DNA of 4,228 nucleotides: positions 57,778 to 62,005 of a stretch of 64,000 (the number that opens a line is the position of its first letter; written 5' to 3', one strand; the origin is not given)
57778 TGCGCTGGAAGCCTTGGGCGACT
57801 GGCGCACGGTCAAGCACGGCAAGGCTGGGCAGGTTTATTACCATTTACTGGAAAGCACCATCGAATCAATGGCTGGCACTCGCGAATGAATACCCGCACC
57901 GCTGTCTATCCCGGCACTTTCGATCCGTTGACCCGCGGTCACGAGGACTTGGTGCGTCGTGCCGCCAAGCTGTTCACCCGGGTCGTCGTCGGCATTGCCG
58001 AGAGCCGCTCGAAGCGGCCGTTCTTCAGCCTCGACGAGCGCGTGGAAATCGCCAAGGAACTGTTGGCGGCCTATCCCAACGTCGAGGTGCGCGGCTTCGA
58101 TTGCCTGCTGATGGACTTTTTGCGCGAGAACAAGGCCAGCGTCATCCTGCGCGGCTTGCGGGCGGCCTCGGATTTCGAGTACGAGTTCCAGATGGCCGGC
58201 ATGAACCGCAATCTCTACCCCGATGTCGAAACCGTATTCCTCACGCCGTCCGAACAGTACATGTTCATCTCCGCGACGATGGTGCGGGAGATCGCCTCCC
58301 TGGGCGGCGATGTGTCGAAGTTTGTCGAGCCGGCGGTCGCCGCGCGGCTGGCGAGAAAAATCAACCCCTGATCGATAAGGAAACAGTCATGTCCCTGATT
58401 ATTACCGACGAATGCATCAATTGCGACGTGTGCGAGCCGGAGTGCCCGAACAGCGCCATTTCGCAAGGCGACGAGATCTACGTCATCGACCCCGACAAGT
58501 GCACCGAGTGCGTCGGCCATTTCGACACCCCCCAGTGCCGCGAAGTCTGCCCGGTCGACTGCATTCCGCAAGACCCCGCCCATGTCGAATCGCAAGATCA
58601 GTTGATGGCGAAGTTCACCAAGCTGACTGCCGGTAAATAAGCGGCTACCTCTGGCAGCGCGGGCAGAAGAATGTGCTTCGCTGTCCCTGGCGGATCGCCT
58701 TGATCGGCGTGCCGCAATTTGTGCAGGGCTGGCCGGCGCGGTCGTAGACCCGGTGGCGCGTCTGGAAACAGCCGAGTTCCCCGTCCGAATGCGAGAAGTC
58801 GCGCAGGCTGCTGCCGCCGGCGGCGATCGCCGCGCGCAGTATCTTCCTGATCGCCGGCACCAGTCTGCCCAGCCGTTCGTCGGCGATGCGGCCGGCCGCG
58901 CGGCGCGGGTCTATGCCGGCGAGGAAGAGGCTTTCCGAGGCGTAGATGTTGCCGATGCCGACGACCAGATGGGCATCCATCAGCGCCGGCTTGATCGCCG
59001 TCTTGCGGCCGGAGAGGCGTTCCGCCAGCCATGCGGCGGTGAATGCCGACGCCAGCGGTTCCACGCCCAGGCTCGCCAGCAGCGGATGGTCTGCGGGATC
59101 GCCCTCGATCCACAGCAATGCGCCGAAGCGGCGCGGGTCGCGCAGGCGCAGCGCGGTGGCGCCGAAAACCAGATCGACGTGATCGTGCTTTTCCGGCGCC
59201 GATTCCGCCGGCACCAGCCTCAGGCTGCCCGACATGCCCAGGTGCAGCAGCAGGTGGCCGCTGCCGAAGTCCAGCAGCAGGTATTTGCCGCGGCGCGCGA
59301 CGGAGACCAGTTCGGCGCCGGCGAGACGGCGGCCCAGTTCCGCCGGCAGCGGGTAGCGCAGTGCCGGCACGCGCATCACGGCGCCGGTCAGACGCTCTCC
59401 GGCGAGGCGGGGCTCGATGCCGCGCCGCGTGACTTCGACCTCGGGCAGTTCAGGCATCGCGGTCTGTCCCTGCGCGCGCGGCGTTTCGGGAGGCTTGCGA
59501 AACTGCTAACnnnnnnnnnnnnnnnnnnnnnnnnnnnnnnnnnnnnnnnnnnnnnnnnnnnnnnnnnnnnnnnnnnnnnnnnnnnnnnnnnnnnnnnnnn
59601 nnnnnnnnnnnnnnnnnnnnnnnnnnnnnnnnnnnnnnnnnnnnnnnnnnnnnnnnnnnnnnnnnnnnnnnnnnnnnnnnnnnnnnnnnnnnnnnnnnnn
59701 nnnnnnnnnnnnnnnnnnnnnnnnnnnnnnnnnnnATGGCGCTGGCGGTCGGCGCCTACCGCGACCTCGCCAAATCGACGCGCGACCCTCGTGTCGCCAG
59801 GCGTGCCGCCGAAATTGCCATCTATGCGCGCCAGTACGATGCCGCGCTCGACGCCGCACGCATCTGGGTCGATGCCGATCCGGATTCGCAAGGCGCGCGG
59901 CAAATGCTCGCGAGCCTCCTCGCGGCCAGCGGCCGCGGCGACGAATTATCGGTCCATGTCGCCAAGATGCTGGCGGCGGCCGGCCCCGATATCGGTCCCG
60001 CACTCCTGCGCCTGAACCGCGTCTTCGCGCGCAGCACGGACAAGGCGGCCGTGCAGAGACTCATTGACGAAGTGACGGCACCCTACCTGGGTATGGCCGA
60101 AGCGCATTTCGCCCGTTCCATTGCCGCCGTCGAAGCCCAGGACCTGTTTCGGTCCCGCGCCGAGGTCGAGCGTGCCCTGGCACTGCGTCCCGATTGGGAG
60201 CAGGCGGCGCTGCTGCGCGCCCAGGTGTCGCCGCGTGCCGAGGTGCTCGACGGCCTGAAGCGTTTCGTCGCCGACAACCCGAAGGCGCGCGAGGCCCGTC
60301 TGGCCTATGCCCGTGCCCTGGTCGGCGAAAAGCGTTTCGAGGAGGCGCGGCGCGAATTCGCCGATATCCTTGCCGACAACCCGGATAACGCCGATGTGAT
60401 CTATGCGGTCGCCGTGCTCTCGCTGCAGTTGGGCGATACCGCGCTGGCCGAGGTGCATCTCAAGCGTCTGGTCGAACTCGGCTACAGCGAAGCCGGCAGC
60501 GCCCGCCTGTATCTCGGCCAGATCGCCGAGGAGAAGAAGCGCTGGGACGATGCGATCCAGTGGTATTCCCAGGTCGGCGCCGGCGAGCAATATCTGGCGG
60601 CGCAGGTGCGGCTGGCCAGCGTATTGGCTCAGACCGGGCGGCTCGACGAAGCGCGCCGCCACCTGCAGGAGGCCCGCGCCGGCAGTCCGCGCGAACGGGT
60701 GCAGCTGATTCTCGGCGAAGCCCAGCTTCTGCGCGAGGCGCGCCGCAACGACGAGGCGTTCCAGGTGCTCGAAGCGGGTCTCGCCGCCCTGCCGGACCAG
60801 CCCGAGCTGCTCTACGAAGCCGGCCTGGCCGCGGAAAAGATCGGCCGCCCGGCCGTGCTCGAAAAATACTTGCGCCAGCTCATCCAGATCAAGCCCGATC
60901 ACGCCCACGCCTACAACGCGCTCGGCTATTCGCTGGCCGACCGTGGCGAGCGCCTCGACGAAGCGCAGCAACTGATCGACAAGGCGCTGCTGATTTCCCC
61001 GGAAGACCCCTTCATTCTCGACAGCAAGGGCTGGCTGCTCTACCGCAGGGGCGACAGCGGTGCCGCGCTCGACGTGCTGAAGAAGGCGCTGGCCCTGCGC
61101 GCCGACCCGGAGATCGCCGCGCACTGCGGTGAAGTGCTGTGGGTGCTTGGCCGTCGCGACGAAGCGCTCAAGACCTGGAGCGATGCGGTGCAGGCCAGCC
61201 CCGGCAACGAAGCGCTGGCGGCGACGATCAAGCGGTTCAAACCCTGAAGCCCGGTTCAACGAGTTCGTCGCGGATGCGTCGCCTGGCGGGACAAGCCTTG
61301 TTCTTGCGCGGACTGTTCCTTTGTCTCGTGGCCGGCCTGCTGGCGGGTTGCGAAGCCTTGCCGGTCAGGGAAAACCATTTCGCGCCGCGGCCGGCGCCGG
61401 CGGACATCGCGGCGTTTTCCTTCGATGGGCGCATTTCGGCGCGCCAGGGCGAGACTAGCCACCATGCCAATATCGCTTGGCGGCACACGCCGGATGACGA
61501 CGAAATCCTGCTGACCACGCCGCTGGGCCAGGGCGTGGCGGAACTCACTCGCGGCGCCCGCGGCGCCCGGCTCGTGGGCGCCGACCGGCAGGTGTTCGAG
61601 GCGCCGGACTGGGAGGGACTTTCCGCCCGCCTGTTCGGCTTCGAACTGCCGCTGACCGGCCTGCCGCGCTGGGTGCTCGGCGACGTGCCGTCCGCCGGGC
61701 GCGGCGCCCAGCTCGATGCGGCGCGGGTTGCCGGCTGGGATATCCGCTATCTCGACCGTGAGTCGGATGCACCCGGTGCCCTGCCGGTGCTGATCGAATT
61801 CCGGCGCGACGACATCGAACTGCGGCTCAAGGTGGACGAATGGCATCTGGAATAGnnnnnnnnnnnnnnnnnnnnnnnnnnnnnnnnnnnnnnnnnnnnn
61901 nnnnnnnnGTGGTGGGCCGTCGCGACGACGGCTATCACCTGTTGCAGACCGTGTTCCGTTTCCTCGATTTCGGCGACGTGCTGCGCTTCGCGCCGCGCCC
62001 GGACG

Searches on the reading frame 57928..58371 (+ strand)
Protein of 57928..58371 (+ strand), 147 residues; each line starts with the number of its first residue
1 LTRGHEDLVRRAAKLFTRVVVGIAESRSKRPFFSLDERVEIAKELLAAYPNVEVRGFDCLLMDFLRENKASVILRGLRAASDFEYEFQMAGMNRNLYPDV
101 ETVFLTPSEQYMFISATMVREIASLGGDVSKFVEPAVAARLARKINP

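Call 92: search_protein_families(library=pfam, proteins=[window:57928-58371:+], max_evalue=0.001)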
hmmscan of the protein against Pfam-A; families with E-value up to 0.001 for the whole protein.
window:57928-58371:+ (147 aa): 1 family
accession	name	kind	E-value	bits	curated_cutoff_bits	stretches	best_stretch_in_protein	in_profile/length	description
PF01467.32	CTP_transf_like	-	3.7e-21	76.1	21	1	2-121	10-132/133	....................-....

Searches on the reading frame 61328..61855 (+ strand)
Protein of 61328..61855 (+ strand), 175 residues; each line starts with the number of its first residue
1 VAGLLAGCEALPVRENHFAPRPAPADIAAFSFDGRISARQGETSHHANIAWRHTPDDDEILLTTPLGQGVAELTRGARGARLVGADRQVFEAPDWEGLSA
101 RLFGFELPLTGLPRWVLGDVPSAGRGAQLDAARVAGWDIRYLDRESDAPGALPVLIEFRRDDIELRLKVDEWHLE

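Call 92: search_protein_families(library=pfam, proteins=[window:61328-61855:+], max_evalue=0.001)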
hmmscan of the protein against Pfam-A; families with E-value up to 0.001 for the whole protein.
window:61328-61855:+ (175 aa): 1 family
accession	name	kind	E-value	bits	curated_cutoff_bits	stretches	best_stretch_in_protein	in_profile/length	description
PF03550.21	LolB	-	4.1e-33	115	23.7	1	29-172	2-151/151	Outer membrane lipoprotein LolB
